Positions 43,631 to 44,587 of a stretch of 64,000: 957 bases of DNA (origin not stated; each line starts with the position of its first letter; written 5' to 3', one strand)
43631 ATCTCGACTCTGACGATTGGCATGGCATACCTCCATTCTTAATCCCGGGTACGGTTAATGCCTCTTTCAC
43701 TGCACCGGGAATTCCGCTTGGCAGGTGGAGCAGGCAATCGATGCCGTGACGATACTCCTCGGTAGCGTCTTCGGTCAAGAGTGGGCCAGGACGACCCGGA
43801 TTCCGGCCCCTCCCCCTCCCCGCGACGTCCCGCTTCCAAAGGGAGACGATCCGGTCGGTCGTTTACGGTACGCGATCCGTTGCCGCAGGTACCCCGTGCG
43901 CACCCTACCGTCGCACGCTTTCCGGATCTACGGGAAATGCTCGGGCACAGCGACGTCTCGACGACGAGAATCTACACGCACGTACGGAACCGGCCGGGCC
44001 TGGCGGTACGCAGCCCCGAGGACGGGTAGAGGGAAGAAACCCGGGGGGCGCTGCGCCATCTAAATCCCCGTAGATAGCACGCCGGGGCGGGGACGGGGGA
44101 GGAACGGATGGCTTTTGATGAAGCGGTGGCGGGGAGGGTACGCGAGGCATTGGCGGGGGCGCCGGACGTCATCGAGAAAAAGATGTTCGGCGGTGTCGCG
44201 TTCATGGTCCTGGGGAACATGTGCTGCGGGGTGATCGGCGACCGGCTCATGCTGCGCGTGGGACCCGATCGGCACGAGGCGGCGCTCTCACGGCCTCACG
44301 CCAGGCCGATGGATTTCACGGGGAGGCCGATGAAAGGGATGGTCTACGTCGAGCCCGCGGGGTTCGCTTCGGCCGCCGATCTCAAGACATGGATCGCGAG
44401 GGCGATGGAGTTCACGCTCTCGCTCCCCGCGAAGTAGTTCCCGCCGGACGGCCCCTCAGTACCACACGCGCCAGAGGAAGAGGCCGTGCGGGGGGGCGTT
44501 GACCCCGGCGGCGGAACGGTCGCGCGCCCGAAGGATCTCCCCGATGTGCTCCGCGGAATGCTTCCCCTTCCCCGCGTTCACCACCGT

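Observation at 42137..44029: Decayed chromosomal integron: intI remnant divergent from an attC-flanked cassette array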

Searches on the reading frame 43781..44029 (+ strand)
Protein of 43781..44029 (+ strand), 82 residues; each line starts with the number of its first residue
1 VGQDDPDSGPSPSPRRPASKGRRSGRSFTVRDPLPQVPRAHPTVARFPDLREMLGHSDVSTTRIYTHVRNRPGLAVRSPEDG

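Call 4: search_protein_families(library=pfam, proteins=[window:43781-44029:+], max_evalue=0.01)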
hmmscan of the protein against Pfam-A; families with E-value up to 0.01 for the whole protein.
window:43781-44029:+ (82 aa): 1 family
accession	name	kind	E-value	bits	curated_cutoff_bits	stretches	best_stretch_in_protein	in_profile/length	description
PF00589.27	Phage_integrase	-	0.00059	20.1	27.1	1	49-69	149-169/172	Phage integrase family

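Call 5: search_protein_families(library=ncbifam, proteins=[window:43781-44029:+], max_evalue=0.01)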
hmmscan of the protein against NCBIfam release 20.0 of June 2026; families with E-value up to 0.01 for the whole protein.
window:43781-44029:+ (82 aa): 6 families
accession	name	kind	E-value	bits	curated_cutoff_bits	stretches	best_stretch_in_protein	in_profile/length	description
TIGR02249.1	integrase_gron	subfamily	1.3e-09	37.8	265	1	50-81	282-313/315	integron integrase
NF001399.0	PRK00283.1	subfamily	1.8e-06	27.4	279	1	51-70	266-285/300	tyrosine recombinase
NF011946.0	PRK15417.1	equivalog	8.8e-06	25.1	435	1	50-81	297-328/337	integron integrase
TIGR02224.1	recomb_XerC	equivalog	2e-05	24.1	335.15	1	50-69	259-278/295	tyrosine recombinase XerC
TIGR02225.1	recomb_XerD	equivalog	3.3e-05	23.4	329.6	1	51-70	257-276/290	site-specific tyrosine recombinase XerD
NF040815.2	recomb_XerA_Arch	equivalog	0.00016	21.4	220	1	50-69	236-255/263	site-specific tyrosine recombinase/integron integrase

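Call 9: search_solved_structures(query=window:43781-44029:+, max_evalue=1, show_alignments=3)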
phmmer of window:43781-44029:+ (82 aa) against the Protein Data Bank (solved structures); distinct sequences matched with E-value up to 1: 11.
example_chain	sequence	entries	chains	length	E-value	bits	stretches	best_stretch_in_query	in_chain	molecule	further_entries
2a3v_A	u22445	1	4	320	0.00039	24.2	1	49-79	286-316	site-specific recombinase IntI4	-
1a0p_A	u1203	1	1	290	0.014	19.3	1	51-70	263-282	SITE-SPECIFIC RECOMBINASE XERD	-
5dcf_A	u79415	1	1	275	0.017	19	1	51-70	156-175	Tyrosine recombinase XerD,DNA translocase FtsK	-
4a8e_A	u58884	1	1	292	0.036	18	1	50-70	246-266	PROBABLE TYROSINE RECOMBINASE XERC-LIKE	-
5hxy_A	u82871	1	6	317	0.21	15.5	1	50-70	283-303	Tyrosine recombinase XerA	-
2y1q_A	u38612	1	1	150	0.57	14.2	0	25-77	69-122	NEGATIVE REGULATOR OF GENETIC COMPETENCE CLPC/MECB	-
2k77_A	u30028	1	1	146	0.65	14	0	25-77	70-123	Negative regulator of genetic competence clpC/mecB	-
2y1r_A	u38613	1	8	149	0.69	13.9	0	25-77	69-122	NEGATIVE REGULATOR OF GENETIC COMPETENCE CLPC/MECB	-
5hbn_A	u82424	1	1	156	0.77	13.7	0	25-77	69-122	Negative regulator of genetic competence ClpC/MecB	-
8b3s_Z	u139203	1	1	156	0.77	13.7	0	25-77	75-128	ATP-dependent Clp protease ATP-binding subunit ClpC / Negative regulator of tic competence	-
8otk_A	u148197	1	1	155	0.85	13.6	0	25-77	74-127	ATP-dependent Clp protease ATP-binding subunit ClpC / Negative regulator of tic competence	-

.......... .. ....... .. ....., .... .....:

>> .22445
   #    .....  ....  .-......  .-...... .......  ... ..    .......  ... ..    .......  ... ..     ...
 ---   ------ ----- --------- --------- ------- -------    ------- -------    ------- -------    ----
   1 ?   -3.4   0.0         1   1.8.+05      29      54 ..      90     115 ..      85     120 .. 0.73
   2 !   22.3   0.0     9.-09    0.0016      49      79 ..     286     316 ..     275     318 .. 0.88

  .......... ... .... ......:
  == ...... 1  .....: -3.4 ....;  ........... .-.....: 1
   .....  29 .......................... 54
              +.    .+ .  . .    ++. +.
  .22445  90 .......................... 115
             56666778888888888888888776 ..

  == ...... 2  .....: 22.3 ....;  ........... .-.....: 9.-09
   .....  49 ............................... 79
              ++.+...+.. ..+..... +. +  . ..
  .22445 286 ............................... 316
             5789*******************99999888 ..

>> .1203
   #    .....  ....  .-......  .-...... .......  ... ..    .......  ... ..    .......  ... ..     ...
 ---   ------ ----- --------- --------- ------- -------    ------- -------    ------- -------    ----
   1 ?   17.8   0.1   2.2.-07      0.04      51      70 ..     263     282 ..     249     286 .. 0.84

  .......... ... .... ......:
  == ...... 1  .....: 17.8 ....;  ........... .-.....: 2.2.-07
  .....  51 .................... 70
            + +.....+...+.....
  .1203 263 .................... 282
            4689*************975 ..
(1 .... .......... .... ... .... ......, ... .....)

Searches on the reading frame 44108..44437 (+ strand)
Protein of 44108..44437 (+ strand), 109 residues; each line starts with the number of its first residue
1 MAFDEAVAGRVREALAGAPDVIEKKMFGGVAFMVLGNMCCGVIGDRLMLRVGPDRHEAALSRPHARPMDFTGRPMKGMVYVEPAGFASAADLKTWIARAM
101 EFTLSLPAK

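Call 4: search_protein_families(library=pfam, proteins=[window:44108-44437:+], max_evalue=0.01)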
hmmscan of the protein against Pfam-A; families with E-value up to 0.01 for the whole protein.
window:44108-44437:+ (109 aa): 1 family
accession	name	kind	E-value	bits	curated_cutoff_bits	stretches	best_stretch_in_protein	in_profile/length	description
PF04993.18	TfoX_N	-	3.8e-18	65.8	30.1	1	13-102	1-90/91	TfoX N-terminal domain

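Call 5: search_protein_families(library=ncbifam, proteins=[window:44108-44437:+], max_evalue=0.01)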
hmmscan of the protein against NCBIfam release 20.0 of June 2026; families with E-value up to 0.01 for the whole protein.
window:44108-44437:+ (109 aa): 0 families
